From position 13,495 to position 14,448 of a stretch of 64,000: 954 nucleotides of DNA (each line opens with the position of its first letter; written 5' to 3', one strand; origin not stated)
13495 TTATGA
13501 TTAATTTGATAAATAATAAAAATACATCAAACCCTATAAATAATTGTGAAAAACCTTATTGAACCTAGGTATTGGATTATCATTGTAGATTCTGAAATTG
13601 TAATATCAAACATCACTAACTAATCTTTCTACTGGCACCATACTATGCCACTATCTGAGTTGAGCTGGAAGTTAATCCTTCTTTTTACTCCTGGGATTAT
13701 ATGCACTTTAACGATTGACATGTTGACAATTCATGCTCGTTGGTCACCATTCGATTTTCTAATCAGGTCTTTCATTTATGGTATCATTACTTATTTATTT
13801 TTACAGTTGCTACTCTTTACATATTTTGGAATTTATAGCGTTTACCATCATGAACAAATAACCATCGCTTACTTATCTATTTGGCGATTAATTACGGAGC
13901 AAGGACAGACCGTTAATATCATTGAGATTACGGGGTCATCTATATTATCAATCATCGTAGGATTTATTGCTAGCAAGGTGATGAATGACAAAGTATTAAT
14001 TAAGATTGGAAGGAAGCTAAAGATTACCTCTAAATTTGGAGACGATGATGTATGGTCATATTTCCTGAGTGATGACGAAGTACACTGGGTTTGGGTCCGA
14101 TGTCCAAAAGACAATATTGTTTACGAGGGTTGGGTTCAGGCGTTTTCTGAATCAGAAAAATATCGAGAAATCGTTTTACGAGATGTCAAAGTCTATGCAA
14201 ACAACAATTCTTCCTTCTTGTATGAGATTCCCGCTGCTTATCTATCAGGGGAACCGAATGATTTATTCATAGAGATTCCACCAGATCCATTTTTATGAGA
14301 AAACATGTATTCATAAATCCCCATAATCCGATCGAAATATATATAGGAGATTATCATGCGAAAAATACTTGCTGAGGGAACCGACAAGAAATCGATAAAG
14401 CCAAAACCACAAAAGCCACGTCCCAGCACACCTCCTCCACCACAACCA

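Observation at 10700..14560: AT-rich (~33% GC) ~3.8 kb island of three unrecognisable secreted and membrane proteins inserted next to the ECF sigma gene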

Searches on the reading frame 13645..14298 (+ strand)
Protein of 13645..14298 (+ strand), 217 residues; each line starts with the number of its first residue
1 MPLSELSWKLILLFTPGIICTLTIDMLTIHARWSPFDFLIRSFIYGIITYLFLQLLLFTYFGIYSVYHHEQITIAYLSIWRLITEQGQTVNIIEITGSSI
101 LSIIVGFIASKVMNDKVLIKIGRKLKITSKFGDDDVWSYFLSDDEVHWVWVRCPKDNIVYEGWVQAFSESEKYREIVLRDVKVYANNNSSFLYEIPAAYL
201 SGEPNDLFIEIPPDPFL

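Call 3: search_protein_families(library=pfam, proteins=[window:13645-14298:+], max_evalue=1)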
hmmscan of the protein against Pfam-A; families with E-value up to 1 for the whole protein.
window:13645-14298:+ (217 aa): 3 families
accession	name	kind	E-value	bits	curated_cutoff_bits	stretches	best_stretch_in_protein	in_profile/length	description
PF19865.4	DUF6338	-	9e-06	25.9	26.5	1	10-180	11-167/205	Family of unknown function (DUF6338)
PF18348.7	SH3_16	-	0.029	14.6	25.8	1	143-165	26-45/49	Bacterial dipeptidyl-peptidase Sh3 domain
PF07664.17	FeoB_C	-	0.3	11.3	26.6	0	100-115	6-21/54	Ferrous iron transport protein B C terminus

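Call 4: search_protein_families(library=padloc, proteins=[window:13645-14298:+], max_evalue=1)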
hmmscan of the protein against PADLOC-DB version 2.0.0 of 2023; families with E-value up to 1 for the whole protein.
window:13645-14298:+ (217 aa): 1 family
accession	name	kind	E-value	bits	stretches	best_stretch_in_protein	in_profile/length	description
PDLC04446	PDC-M13C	-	0.014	13.5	1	61-86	40-65/69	-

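Call 5: search_protein_families(library=phrogs, proteins=[window:13645-14298:+], max_evalue=1)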
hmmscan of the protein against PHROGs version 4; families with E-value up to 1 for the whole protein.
window:13645-14298:+ (217 aa): 2 families
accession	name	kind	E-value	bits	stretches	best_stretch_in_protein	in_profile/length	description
phrog_18028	-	unknown function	0.11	13.9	1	91-144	11-63/86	-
phrog_28860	-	unknown function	0.17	13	1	115-164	35-84/146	-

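Call 6: search_protein_families(library=ncbifam, proteins=[window:13645-14298:+], max_evalue=1)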
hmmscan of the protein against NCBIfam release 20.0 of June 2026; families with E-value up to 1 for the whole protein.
window:13645-14298:+ (217 aa): 0 families

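Call 20: find_homologous_proteins(query=window:13645-14298:+, max_evalue=0.01)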
Query window:13645-14298:+ (217 aa): 5 proteins with E <= 0.01 among 275 candidates.
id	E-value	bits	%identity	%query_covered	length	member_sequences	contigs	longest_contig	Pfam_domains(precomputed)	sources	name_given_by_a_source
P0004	3.5e-141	486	100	100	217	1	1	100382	PF19865.5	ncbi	ncbi:MAG: DUF6338 family protein [bacterium]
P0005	1.1e-98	347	70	99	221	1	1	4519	PF19865.5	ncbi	-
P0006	2.7e-91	323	66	99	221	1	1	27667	-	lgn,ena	-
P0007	3.9e-67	244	53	96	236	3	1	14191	-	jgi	-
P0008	1.6e-28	118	28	99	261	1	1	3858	PF19865.5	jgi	jgi:hypothetical protein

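Call 21: find_encoding_contigs(protein=P0006, flank=8000)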
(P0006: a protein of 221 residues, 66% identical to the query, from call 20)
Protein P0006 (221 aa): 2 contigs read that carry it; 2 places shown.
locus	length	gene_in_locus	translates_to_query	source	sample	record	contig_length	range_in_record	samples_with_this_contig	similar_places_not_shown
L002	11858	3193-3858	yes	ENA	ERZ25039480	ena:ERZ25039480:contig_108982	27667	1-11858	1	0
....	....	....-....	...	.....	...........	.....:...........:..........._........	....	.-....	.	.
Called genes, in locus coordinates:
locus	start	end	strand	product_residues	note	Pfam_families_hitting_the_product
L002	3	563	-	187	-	?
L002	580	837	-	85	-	-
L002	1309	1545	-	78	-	-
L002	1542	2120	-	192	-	-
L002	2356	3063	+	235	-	-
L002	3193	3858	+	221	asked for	-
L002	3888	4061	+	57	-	-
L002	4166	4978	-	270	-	-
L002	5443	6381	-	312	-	PF13730:HTH_36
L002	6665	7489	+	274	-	-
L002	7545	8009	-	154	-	PF19794:DUF6278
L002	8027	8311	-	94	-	-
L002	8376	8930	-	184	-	-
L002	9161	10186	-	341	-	PF17293:Arm-DNA-bind_5 (faint), PF13102:Phage_int_SAM_5, PF00589:Phage_integrase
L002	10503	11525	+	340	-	PF00589:Phage_integrase, PF22823:MrpR_C_cat (weak)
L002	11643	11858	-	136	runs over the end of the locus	PF00583:Acetyltransf_1 (weak), PF13508:Acetyltransf_7 (faint)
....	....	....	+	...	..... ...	-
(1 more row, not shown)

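Call 22: find_encoding_contigs(protein=P0007, flank=8000)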
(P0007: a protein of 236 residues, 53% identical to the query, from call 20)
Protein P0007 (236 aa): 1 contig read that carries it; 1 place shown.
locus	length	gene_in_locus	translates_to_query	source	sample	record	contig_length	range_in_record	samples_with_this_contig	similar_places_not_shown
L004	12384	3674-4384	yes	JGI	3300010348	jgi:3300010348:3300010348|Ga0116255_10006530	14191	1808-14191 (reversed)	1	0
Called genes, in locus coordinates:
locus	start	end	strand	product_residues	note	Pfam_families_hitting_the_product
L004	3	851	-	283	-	?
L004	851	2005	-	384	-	PF00149:Metallophos, PF12850:Metallophos_2 (weak)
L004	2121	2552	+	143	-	PF00383:dCMP_cyt_deam_1, PF14437:MafB19-deam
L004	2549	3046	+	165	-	PF00383:dCMP_cyt_deam_1, PF14437:MafB19-deam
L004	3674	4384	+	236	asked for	-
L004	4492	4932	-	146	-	PF13495:Phage_int_SAM_4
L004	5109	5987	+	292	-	-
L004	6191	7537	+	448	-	PF02386:TrkH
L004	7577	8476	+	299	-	PF00196:GerE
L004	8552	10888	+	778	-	PF13620:CarboxypepD_reg, PF13715:CarbopepD_reg_2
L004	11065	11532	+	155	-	PF00903:Glyoxalase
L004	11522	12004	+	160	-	PF11731:Cdd1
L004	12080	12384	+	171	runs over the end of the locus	-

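Call 23: find_encoding_contigs(protein=P0005, flank=8000)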
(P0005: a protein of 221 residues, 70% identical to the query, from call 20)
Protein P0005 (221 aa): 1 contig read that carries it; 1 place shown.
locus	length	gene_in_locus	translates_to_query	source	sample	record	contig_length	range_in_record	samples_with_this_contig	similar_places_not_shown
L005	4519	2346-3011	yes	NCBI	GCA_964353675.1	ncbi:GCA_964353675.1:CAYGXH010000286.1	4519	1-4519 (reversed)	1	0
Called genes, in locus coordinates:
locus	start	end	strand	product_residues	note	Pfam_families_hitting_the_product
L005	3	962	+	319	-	?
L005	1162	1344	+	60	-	-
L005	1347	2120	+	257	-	-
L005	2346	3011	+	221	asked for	PF19865:DUF6338 (weak)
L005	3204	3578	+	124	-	-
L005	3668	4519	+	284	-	?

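Call 43: find_encoding_contigs(protein=P0008, flank=8000)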
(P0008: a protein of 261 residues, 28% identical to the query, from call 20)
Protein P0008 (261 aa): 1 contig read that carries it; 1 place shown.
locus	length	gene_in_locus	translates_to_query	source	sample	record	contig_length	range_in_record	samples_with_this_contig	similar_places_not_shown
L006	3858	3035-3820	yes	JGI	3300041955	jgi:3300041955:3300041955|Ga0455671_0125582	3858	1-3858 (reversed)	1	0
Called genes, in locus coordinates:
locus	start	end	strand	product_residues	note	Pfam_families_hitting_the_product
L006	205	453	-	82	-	-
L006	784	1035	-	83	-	PF13560:HTH_31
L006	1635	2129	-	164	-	PF01850:PIN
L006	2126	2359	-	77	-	PF22513:FitA-like_RHH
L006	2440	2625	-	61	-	-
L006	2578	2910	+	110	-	-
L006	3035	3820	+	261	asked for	PF19865:DUF6338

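Call 75: find_related_loci(query=A5, collection=viral_contigs, flank=8000)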
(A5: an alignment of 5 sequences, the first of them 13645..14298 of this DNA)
Query A5 (217 aa) in viral_contigs; peptide patterns used: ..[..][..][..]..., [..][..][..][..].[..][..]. (x = any residue, [..] = any of these).
17 stretches matched a pattern, but none encodes a relative of the query by tblastn (E <= 1e-3).

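Call 77: search_dna_similar(query=window:13645-14298:+, collection=plasmids, mode=protein, max_evalue=0.001, max_rows=15)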
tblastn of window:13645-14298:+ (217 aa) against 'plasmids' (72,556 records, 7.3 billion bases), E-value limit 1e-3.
Records with a match: 8; places in all: 8; records where one place covers at least 80% of the query: 8.
Best place of each record, by identity: <60% 8.
By first word of the organism name: Vibrio 1; Bacillus 1; Agrobacterium 1; Pantoea 1; Acidiphilium 1; Methylobacterium 1; Oceanimonas 1; Citrobacter 1.
By predicted mobility (MOB-suite, as given by PLSDB): mobilizable 4; non-mobilizable 2; conjugative 2.
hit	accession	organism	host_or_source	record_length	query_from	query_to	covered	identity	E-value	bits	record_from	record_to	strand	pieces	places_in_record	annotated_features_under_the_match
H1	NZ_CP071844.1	Vibrio sp. SCSIO 43009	Galaxea fascicularis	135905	3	217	99%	32.7%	1e-29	122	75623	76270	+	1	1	DUF6338 family protein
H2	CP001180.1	Bacillus cereus AH187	-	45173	3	212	97%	32.6%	2e-29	121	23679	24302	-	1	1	conserved hypothetical protein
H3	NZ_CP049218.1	Agrobacterium tumefaciens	Clematis,cell culture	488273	9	213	94%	31.3%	4e-17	86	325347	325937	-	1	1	DUF6338 family protein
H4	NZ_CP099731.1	Pantoea agglomerans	cell culture,Rotten Potato Tubers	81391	3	214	98%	28.2%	3e-13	75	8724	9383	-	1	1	hypothetical protein (x2)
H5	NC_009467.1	Acidiphilium cryptum JF-5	-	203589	9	212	94%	29.0%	3e-15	81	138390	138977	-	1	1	DUF6338 family protein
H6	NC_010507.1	Methylobacterium radiotolerans JCM 2831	-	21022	1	213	98%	26.5%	6e-13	74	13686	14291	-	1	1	DUF6338 family protein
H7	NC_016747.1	Oceanimonas sp. GK1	-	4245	3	209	95%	25.8%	3e-13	75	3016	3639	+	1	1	hypothetical protein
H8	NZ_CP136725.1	Citrobacter braakii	Homo sapiens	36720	3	209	95%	23.3%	5e-8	60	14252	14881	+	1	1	hypothetical protein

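Call 78: search_dna_similar(query=window:13645-14298:+, collection=phages, mode=protein, max_evalue=0.001, max_rows=15)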
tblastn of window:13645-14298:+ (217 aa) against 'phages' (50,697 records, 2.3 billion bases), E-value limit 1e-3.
Records with a match: 2; places in all: 2; records where one place covers at least 80% of the query: 2.
Best place of each record, by identity: <60% 2.
By first word of the organism name: Yersinia 2.
By host as written in the record: Yersinia enterocolitica 2.
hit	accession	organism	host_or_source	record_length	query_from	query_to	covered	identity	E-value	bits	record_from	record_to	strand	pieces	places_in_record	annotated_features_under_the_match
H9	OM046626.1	Yersinia phage vB_YenM_06.16-2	Yersinia enterocolitica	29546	1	209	96%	25.6%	5e-11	67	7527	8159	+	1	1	hypothetical protein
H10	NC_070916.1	Yersinia phage vB_YenM_06.16-2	Yersinia enterocolitica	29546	1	209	96%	25.6%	5e-11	67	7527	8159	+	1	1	hypothetical protein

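Call 81: get_annotated_region(hit=H2, flank=4000)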
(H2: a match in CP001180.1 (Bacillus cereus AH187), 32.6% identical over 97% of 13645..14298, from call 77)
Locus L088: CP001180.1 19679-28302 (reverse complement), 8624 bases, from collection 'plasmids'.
description: Bacillus cereus AH187 plasmid pAH187_45, complete sequence
organism: Bacillus cereus AH187 (NCBI taxid 405534)
taxonomy: Bacteria; Bacillota; Bacilli; Bacillales; Bacillaceae; Bacillus; Bacillus cereus; Bacillus cereus AH187
host: -; source: -; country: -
typing (MOB-suite, as given by PLSDB): mobilizable; replicon rep_cluster_920; relaxase MOBC
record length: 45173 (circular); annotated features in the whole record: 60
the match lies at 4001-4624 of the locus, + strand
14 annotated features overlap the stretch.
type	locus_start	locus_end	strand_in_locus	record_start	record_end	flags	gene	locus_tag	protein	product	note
CDS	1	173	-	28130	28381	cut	-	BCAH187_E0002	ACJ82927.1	hypothetical protein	-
CDS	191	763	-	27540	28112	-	-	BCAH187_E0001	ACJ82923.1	site-specific recombinase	-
CDS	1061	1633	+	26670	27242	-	-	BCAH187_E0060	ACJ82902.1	hypothetical protein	-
CDS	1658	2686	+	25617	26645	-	-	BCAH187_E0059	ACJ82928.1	hypothetical protein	-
CDS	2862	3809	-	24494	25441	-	-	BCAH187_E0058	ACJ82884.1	conserved hypothetical protein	-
CDS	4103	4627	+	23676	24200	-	-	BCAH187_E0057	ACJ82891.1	conserved hypothetical protein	-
CDS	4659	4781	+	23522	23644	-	-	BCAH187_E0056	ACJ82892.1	hypothetical protein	-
CDS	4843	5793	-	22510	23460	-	-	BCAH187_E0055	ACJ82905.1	peptidase C14 caspase catalytic subunit p20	-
CDS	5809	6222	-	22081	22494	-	-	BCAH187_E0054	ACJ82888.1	nuclease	-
CDS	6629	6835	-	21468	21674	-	-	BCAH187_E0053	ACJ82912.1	conserved hypothetical protein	-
CDS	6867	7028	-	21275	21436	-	-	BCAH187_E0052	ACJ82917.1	hypothetical protein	-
CDS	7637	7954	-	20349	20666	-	-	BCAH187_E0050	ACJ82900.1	hypothetical protein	-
CDS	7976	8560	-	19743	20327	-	-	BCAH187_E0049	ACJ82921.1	hypothetical protein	-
CDS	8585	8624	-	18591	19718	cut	-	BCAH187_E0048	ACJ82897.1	TraG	-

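Call 82: get_annotated_region(hit=H9, flank=4000)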
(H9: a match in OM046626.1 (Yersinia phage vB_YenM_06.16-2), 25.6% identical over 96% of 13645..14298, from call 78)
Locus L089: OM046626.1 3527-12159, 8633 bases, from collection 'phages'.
description: Yersinia phage vB_YenM_06.16-2, complete genome.
organism: Yersinia phage vB_YenM_06.16-2 (NCBI taxid 2918920)
taxonomy: Viruses; Duplodnaviria; Heunggongvirae; Uroviricota; Caudoviricetes; Peduoviridae; Duonihilunusvirus; Duonihilunusvirus YenM06162
host: Yersinia enterocolitica; source: -; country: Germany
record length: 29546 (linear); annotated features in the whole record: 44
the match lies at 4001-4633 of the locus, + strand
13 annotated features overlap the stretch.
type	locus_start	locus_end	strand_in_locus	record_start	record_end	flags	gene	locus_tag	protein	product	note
CDS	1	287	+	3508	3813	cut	-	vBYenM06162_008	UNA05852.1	hypothetical protein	-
CDS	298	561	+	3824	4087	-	-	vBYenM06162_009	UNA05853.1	hypothetical protein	-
CDS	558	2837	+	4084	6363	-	-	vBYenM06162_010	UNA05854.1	replication protein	replication protein GpA, endonuclease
CDS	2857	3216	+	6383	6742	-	-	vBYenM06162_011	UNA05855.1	hypothetical protein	-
CDS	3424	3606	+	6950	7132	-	-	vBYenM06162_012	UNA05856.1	tum protein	-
CDS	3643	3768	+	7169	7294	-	-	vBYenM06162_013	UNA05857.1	hypothetical protein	-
CDS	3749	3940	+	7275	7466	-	-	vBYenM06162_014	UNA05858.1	hypothetical protein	-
CDS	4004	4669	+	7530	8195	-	-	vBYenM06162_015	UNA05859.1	hypothetical protein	-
CDS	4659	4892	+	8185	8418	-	-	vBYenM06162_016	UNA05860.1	hypothetical protein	-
CDS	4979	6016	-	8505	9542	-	-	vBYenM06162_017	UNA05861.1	portal vertex protein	portal vertex protein GpQ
CDS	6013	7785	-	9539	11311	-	-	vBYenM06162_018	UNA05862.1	terminase, ATPase subunit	terminase, ATPase subunit GpP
CDS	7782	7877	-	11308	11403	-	-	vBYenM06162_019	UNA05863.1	hypothetical protein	-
CDS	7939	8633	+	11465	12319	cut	-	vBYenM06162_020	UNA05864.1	capsid scaffolding protein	capsid scaffolding protein GpO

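Call 85: get_annotated_region(hit=H1, flank=5000)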
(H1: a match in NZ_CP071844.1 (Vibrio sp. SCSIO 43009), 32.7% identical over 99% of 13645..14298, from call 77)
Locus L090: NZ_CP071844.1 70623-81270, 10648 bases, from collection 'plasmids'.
description: Vibrio sp. SCSIO 43009 plasmid unnamed, complete sequence
organism: Vibrio sp. SCSIO 43009 (NCBI taxid 2819103)
taxonomy: Bacteria; Pseudomonadota; Gammaproteobacteria; Vibrionales; Vibrionaceae; Vibrio; Vibrio sp. SCSIO 43009
host: -; source: Galaxea fascicularis; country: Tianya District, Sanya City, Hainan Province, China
typing (MOB-suite, as given by PLSDB): non-mobilizable; replicon rep_cluster_803
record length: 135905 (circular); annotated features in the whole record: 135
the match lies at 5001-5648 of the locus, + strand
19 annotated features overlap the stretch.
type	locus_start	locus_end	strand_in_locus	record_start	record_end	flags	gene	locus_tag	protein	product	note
CDS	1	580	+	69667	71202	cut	-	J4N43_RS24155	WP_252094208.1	BCCT family transporter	GO:0071705 - nitrogen compound transport [Evidence IEA]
CDS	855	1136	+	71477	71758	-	-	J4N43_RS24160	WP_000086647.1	type II toxin-antitoxin system Phd/YefM family antitoxin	-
CDS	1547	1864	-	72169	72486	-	-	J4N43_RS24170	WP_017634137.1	CcdB family protein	-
CDS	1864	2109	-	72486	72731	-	-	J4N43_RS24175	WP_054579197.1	type II toxin-antitoxin system CcdA family antitoxin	-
CDS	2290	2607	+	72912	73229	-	-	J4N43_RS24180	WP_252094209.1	type II toxin-antitoxin system HigB family toxin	-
CDS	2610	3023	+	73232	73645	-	-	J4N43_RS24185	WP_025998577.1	hypothetical protein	-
CDS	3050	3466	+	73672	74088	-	-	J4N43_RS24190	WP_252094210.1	hypothetical protein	-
CDS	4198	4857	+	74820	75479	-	-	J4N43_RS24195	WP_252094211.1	hypothetical protein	-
CDS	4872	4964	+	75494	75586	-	-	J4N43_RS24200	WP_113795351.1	DUF3265 domain-containing protein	-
CDS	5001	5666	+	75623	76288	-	-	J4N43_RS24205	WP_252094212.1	DUF6338 family protein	-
CDS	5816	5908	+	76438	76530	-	-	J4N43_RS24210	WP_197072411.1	DUF3265 domain-containing protein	-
CDS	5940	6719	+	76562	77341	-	-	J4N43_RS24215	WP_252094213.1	hypothetical protein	-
CDS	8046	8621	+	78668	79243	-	-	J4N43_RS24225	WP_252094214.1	hypothetical protein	-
CDS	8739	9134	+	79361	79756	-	-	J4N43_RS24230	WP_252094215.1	DUF3465 domain-containing protein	-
CDS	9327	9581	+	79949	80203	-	-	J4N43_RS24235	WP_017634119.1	type II toxin-antitoxin system prevent-host-death family antitoxin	GO:0008219 - cell death [Evidence IEA]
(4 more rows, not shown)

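Call 86: get_annotated_region(hit=H7, flank=4000)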
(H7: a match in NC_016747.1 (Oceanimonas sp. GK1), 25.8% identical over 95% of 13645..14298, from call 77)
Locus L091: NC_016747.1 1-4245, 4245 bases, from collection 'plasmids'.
description: Oceanimonas sp. GK1 plasmid pOCEGK02, complete sequence
organism: Oceanimonas sp. GK1 (NCBI taxid 511062)
taxonomy: Bacteria; Pseudomonadota; Gammaproteobacteria; Aeromonadales; Aeromonadaceae; Oceanimonas; Oceanimonas sp. GK1
host: -; source: -; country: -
typing (MOB-suite, as given by PLSDB): mobilizable; relaxase MOBV
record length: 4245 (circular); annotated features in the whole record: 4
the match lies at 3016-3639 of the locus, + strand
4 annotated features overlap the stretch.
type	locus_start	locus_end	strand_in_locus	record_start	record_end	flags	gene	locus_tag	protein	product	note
CDS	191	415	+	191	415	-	-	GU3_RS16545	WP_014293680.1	DUF6290 family protein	-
CDS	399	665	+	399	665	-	-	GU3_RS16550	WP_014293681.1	type II toxin-antitoxin system RelE/ParE family toxin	GO:0030541 - plasmid partitioning [Evidence IEA]; GO:0051290 - protein heterotetramerization [Evidence IEA]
CDS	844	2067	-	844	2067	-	mobV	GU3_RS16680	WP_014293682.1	MobV family relaxase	GO:0006310 - DNA recombination [Evidence IEA]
CDS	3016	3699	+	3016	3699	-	-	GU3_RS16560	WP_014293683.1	hypothetical protein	-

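Call 107: search_solved_structures(query=A5, max_evalue=10)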
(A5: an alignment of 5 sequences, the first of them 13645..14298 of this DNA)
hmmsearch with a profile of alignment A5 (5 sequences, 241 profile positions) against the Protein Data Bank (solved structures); distinct sequences matched with E-value up to 10: 5.
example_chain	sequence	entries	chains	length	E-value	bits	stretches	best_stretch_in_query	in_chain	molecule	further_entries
7t2e_A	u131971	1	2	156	0.59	12.6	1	141-184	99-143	Tail tube protein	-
2k4q_A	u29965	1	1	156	0.62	12.5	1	141-184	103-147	Major tail protein V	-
7t4f_A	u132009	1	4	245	1.1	11.7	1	141-184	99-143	Tail tube protein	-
9mfe_A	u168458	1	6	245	1.1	11.7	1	141-184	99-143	Major tail protein V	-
6p3e_A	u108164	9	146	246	1.1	11.7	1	141-184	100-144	Tail tube protein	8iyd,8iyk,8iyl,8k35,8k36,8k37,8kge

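Call 110: get_annotated_region(hit=H3, flank=5000)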
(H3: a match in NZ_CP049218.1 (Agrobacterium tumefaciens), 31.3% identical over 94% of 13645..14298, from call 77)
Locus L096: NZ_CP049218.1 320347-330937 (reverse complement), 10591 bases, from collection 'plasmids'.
description: Agrobacterium tumefaciens strain Q15/94 plasmid pQ15_94_1, complete sequence
organism: Agrobacterium tumefaciens (NCBI taxid 358)
taxonomy: Bacteria; Pseudomonadota; Alphaproteobacteria; Hyphomicrobiales; Rhizobiaceae; Agrobacterium; Agrobacterium tumefaciens
host: -; source: Clematis,cell culture; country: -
typing (MOB-suite, as given by PLSDB): conjugative; relaxase MOBQ; mating-pair formation MPF_T
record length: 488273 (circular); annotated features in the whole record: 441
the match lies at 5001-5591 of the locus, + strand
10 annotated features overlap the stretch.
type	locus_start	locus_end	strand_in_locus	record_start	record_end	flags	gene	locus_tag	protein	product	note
CDS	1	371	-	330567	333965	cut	-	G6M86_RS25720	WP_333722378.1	UvrD-helicase domain-containing protein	-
CDS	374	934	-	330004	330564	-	-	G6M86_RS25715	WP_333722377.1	hypothetical protein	-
CDS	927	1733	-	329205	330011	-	-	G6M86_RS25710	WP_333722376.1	DNA-binding response regulator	-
CDS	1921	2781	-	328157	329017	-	-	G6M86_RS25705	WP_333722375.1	competence protein CoiA family protein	-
CDS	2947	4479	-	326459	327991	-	-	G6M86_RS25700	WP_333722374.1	hypothetical protein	-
CDS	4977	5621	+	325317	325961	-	-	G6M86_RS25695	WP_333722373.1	DUF6338 family protein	-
CDS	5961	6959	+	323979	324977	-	-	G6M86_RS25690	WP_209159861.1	IS5 family transposase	-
CDS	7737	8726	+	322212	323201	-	-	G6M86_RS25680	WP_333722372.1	TIM barrel protein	-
CDS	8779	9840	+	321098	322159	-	-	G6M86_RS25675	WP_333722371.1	substrate-binding domain-containing protein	-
CDS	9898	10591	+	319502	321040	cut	-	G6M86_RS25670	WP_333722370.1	sugar ABC transporter ATP-binding protein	-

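Call 111: get_annotated_region(hit=H4, flank=5000)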
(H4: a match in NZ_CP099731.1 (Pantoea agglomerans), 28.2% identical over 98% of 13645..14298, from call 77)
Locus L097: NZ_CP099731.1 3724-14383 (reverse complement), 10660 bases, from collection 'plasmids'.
description: Pantoea agglomerans strain NBBC-01 plasmid pNBBC01-3, complete sequence
organism: Pantoea agglomerans (NCBI taxid 549)
taxonomy: Bacteria; Pseudomonadota; Gammaproteobacteria; Enterobacterales; Erwiniaceae; Pantoea; Pantoea agglomerans
host: -; source: cell culture,Rotten Potato Tubers; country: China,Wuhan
typing (MOB-suite, as given by PLSDB): conjugative; replicon rep_cluster_1203; relaxase MOBF; mating-pair formation MPF_F
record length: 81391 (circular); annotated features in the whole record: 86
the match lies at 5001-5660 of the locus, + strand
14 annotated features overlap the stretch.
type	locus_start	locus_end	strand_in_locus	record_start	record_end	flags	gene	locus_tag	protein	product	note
CDS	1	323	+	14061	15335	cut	umuC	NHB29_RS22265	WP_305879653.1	translesion error-prone DNA polymerase V subunit UmuC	GO:0006281 - DNA repair [Evidence IEA]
CDS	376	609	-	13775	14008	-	-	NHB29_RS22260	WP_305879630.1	hypothetical protein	-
CDS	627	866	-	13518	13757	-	-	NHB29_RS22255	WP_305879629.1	hypothetical protein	-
CDS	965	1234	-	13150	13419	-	-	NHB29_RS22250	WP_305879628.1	ribbon-helix-helix protein, CopG family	GO:0006355 - regulation of DNA-templated transcription [Evidence IEA]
CDS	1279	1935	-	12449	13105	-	-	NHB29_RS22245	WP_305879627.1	AAA family ATPase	-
CDS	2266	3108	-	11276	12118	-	-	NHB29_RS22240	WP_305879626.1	tyrosine-type recombinase/integrase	GO:0015074 - DNA integration [Evidence IEA]; GO:0006310 - DNA recombination [Evidence IEA]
CDS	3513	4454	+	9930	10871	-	-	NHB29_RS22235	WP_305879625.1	hypothetical protein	-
CDS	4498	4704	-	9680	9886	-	-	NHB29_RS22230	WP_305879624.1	hypothetical protein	-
CDS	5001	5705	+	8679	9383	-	-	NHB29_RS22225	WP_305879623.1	hypothetical protein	-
CDS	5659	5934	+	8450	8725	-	-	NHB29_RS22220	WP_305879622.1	hypothetical protein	-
CDS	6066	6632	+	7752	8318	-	-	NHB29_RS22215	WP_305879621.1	ADP-ribosyltransferase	-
CDS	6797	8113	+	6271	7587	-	-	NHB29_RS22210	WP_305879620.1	RES domain-containing protein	-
CDS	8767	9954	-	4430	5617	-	umuC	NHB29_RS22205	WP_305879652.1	translesion error-prone DNA polymerase V subunit UmuC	GO:0006281 - DNA repair [Evidence IEA]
CDS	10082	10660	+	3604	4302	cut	-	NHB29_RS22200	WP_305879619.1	helix-turn-helix transcriptional regulator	GO:0006355 - regulation of DNA-templated transcription [Evidence IEA]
